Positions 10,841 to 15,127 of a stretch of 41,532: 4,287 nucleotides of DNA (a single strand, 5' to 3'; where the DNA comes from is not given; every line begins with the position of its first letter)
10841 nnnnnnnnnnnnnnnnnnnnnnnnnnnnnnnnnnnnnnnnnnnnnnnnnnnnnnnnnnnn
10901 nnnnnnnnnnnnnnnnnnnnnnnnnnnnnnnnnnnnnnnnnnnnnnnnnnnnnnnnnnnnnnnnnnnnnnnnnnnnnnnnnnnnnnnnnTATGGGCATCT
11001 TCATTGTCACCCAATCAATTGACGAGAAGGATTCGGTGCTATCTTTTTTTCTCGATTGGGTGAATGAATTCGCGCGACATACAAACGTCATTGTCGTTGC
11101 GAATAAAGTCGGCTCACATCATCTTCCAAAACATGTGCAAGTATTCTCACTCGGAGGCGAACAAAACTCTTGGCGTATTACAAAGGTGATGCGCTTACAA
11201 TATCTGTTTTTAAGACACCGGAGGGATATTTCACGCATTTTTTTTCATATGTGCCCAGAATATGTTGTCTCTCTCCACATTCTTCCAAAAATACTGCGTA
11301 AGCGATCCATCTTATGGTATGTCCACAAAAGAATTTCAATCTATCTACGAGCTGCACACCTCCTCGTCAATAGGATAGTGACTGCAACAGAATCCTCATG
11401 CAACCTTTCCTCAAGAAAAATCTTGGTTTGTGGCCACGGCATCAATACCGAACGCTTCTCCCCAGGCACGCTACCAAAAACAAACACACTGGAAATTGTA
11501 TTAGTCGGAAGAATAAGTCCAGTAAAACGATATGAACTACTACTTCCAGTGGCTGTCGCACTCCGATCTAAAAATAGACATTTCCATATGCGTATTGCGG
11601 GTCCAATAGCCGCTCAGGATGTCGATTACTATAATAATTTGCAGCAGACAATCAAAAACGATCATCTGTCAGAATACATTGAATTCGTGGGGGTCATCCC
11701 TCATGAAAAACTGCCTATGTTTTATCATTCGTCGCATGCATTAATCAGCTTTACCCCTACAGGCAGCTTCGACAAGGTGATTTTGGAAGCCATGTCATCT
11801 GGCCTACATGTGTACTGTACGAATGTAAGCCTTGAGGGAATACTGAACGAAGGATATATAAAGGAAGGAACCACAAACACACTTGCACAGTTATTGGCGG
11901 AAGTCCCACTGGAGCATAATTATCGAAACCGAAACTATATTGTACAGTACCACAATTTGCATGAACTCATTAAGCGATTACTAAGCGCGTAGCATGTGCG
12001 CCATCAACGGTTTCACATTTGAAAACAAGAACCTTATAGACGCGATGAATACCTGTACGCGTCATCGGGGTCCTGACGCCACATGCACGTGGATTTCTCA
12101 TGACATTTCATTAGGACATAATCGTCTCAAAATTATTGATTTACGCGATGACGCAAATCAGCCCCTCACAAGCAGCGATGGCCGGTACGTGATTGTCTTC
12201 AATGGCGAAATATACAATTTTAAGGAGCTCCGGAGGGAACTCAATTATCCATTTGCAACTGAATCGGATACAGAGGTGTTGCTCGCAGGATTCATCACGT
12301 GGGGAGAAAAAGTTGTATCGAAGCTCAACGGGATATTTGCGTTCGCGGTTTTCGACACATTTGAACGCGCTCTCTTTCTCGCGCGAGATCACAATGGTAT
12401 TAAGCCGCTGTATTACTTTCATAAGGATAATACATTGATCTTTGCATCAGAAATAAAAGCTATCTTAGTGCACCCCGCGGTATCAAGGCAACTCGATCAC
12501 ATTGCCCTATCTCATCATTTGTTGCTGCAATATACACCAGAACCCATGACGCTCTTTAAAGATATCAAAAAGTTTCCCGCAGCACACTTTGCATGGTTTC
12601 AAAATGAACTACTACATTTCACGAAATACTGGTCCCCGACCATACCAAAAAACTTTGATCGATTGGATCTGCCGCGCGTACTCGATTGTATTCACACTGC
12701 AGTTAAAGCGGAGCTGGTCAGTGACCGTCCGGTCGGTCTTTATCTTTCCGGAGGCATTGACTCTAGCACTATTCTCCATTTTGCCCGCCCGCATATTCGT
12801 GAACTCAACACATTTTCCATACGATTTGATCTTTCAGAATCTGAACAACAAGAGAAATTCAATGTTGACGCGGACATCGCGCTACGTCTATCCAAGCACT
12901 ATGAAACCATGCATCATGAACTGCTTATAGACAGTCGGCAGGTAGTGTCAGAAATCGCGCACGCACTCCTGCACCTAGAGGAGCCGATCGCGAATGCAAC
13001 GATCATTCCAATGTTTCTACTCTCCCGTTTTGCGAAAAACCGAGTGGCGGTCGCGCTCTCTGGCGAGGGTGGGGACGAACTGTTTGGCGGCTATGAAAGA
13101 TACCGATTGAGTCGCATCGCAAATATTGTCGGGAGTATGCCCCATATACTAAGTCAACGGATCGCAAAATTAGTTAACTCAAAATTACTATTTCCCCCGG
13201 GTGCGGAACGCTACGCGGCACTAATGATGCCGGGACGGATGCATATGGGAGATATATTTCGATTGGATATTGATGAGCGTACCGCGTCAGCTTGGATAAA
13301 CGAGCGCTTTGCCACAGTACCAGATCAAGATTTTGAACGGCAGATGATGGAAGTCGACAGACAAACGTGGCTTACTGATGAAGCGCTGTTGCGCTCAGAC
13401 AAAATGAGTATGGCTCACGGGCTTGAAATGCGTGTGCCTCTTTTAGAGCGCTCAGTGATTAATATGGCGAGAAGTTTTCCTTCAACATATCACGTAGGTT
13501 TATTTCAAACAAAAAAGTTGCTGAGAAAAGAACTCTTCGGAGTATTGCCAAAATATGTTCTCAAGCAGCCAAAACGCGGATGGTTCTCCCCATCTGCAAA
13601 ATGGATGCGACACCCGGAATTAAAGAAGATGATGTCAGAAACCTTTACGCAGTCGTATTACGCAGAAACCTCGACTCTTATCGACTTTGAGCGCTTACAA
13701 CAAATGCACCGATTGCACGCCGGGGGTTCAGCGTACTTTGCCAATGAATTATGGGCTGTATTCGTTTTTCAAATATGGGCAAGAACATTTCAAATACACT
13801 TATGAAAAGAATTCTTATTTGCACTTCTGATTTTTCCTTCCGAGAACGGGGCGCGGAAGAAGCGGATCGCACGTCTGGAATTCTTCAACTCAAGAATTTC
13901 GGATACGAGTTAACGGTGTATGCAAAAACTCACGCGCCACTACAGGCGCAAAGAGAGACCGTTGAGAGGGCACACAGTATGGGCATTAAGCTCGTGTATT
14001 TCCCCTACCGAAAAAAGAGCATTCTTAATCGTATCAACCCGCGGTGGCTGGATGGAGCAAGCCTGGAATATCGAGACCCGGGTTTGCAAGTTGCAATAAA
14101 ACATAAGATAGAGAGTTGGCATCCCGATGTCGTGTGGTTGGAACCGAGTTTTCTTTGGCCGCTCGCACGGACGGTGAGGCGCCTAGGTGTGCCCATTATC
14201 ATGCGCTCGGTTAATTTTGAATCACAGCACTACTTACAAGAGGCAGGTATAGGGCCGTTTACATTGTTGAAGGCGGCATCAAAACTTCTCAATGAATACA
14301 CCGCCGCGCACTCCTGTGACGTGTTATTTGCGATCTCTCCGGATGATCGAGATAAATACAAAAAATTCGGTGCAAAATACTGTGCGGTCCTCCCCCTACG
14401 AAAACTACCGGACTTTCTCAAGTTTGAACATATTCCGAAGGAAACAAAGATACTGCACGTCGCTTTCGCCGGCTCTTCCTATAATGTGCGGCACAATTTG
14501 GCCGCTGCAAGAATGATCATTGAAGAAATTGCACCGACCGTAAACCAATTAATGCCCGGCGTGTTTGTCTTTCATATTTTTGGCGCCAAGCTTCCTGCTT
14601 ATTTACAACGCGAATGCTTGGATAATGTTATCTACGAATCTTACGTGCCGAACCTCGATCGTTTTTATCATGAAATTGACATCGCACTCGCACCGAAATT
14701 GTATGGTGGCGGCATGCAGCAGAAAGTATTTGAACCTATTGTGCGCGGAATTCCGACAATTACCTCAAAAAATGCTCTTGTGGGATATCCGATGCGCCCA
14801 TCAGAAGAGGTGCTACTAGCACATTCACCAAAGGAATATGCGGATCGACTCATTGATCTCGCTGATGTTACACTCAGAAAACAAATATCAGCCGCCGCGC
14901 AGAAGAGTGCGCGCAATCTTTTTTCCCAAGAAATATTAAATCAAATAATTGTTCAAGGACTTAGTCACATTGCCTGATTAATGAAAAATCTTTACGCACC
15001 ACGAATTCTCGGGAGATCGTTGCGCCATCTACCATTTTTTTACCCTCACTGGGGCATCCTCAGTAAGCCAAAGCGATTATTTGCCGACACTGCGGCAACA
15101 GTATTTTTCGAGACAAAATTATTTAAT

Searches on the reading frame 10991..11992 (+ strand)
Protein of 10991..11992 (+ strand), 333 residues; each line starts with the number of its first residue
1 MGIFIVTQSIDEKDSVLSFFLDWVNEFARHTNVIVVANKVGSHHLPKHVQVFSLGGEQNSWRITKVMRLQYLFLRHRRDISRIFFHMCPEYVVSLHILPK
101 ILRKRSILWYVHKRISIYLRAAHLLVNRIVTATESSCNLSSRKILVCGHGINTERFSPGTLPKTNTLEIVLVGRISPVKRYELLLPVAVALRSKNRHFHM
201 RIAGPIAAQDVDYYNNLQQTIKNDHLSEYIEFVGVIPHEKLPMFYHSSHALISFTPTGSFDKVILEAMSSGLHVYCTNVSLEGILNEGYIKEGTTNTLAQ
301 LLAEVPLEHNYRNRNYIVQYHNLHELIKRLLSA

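Call 7: search_protein_families(library=pfam, proteins=[window:10991-11992:+], max_evalue=0.01)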
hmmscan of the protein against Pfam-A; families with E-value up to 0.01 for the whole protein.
window:10991-11992:+ (333 aa): 2 families
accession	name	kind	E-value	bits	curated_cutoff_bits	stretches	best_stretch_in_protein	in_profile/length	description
PF00534.26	Glycos_transf_1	-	7e-13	48.9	26.4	1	160-280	9-125/172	Glycosyl transferases group 1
PF13692.12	Glyco_trans_1_4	-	3e-12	47.4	27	1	168-288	3-118/142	Glycosyl transferases group 1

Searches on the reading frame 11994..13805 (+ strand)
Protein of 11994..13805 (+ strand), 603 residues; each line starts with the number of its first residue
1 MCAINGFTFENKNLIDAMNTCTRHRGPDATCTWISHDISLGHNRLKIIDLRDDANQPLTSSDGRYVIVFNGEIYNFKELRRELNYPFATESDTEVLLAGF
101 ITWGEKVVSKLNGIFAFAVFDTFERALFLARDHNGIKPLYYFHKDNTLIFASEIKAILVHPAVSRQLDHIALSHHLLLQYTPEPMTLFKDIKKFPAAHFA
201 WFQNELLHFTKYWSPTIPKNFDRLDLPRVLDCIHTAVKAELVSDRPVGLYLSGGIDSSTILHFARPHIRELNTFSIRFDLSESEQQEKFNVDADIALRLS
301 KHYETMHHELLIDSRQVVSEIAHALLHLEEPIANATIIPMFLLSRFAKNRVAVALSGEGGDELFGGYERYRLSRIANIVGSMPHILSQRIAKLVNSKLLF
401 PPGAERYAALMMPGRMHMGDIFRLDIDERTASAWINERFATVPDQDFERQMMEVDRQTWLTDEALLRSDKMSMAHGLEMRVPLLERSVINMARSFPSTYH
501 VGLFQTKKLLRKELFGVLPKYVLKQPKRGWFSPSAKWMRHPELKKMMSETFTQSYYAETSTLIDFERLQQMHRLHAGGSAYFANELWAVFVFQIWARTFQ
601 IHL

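Call 7: search_protein_families(library=pfam, proteins=[window:11994-13805:+], max_evalue=0.01)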
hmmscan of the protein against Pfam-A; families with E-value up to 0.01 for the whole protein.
window:11994-13805:+ (603 aa): 4 families
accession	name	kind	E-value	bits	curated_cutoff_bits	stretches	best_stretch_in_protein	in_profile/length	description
PF00733.27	Asn_synthase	-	2.6e-75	254.8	21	1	230-597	3-354/354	Asparagine synthase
PF13537.11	GATase_7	-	5.1e-43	146.4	25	1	42-158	1-122/123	Glutamine amidotransferase domain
PF13522.11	GATase_6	-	8.9e-41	139.4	27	1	27-153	1-130/130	Glutamine amidotransferase domain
PF12481.13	DUF3700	-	4.6e-07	30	27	1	105-157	123-176/228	Aluminium induced protein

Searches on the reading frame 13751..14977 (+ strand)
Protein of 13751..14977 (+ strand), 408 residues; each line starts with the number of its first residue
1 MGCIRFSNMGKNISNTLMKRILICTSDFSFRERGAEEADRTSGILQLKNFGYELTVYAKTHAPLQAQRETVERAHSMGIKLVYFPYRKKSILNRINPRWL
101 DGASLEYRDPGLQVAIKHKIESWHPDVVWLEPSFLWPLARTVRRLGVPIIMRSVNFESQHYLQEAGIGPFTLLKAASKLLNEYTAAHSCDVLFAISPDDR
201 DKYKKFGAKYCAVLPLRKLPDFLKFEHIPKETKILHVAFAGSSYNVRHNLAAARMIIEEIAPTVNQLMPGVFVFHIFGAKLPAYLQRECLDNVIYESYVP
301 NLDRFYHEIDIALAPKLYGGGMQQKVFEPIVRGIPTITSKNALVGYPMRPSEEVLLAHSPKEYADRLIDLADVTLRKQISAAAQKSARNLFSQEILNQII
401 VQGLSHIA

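Call 7: search_protein_families(library=pfam, proteins=[window:13751-14977:+], max_evalue=0.01)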
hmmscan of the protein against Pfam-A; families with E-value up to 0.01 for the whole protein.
window:13751-14977:+ (408 aa): 3 families
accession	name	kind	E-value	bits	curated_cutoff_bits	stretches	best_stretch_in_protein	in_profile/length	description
PF13692.12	Glyco_trans_1_4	-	1.3e-09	38.9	27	1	239-371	6-140/142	Glycosyl transferases group 1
PF13524.12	Glyco_trans_1_2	-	2.2e-06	28.1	25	1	269-388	13-130/144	Glycosyl transferase-like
PF13579.12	Glyco_trans_4_4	-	0.00017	22.4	29.7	1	47-208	14-147/158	Glycosyl transferase 4-like domain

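Call 51: find_homologous_proteins(query=window:13802-14977:+, max_evalue=1e-20)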
Query window:13802-14977:+ (391 aa): 87 proteins with E <= 1e-20 among 3408 candidates.
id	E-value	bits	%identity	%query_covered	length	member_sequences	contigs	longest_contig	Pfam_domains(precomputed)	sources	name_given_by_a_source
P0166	2.8e-262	887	100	100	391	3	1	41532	PF13524.13,PF13692.13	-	-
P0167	2.3e-118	414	48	99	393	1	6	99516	PF13579.13,PF13524.13,PF13692.13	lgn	-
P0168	2.9e-104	367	46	97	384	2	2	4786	PF13579.13,PF13524.13,PF13692.13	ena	-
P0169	3.8e-97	344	44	99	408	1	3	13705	PF13579.13,PF13524.13,PF13692.13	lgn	-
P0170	1.4e-95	339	44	98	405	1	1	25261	PF13579.13,PF13439.13,PF13692.13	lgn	-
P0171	5.6e-91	324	42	99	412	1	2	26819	PF00534.27,PF13692.13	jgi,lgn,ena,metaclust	metaclust:\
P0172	7.2e-91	323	42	99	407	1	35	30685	PF00534.27,PF13524.13,PF13692.13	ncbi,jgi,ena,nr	ncbi:glycosyltransferase family 4 protein [Candidatus Woesearchaeota archaeon]|jgi:glycosyltransfera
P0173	4.4e-89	317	41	99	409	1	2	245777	PF13692.13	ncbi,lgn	-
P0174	1.1e-87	313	42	99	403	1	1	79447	PF13579.13,PF13524.13,PF13439.13,PF13692.13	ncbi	ncbi:MAG: glycosyltransferase [Bacillota bacterium]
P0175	1.2e-87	313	41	97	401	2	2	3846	PF13579.13,PF13524.13,PF13439.13,PF13692.13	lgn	-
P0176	2.8e-87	311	42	99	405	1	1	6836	PF13524.13,PF13439.13,PF13692.13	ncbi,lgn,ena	-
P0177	7.6e-87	310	44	99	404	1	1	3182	PF13579.13,PF13524.13,PF13439.13,PF13692.13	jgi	jgi:hypothetical protein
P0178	2.5e-86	308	41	99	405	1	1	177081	PF13524.13,PF13692.13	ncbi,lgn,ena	-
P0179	2.8e-86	308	42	99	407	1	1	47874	PF13579.13,PF13692.13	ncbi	-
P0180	4.2e-86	308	40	100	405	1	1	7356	PF13524.13,PF13692.13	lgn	-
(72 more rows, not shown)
